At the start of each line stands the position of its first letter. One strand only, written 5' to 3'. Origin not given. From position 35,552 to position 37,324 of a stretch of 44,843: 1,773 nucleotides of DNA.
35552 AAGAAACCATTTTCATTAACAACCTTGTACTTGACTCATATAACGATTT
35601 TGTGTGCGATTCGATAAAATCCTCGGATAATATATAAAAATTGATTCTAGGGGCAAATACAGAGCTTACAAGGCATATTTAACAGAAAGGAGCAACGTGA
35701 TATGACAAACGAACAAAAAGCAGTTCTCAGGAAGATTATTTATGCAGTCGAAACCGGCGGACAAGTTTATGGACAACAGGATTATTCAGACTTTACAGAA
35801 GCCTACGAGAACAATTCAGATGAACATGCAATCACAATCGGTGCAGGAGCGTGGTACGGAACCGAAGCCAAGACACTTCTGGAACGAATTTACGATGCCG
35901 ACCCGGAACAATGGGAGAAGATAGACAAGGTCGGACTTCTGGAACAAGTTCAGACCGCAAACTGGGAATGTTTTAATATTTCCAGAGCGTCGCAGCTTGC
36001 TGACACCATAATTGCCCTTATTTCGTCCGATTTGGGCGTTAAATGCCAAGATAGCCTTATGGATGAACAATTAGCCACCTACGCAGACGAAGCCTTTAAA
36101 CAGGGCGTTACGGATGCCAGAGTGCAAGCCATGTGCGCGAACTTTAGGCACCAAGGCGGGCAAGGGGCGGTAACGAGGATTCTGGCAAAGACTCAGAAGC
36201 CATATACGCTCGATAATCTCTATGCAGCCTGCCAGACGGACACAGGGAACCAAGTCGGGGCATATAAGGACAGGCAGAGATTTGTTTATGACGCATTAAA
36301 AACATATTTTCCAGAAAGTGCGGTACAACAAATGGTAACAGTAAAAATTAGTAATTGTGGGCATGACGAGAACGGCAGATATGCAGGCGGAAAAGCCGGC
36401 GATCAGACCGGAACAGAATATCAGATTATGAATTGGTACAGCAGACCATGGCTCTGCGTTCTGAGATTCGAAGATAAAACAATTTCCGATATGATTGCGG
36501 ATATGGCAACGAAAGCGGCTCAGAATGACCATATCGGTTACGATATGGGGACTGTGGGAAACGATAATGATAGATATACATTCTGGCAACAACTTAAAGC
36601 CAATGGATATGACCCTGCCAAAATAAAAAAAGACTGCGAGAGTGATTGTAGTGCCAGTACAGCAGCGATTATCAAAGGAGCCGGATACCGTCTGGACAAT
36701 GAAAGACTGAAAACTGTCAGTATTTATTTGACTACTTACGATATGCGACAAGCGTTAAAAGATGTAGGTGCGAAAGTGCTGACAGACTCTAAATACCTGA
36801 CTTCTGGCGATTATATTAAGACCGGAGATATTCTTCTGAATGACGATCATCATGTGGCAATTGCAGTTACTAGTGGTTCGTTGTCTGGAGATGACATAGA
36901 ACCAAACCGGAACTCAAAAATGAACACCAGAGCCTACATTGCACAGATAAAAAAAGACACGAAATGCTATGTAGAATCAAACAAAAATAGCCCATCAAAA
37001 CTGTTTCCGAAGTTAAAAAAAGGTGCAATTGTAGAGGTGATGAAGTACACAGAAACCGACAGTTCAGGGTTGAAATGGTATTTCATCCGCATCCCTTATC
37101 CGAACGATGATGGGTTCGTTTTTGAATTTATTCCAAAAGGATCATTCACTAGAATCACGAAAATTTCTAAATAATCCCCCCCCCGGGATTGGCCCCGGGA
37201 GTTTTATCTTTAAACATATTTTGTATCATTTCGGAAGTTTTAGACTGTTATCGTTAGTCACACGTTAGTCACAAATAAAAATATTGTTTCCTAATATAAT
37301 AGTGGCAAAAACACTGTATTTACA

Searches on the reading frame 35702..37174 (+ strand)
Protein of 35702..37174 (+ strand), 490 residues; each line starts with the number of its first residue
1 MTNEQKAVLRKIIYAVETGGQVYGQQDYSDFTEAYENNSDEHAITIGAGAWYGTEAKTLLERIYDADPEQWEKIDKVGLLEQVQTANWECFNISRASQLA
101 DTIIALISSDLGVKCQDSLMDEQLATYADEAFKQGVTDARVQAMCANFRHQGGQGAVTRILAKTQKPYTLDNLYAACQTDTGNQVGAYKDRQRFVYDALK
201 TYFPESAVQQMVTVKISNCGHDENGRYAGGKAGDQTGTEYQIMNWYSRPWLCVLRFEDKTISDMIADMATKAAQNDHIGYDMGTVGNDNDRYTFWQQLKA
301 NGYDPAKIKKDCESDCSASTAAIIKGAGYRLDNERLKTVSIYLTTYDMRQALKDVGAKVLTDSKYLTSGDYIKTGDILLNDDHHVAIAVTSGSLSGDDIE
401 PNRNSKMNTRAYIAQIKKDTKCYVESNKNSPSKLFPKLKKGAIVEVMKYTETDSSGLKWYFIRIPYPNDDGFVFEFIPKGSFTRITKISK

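Call 77: search_protein_families(library=pfam, proteins=[window:35702-37174:+], max_evalue=0.001)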
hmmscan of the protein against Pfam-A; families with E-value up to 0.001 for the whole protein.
window:35702-37174:+ (490 aa): 1 family
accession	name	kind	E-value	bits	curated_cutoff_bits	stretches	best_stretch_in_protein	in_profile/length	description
PF25309.1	ELLD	-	1.3e-64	217.7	27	1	216-393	1-173/175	Endolysin-like domain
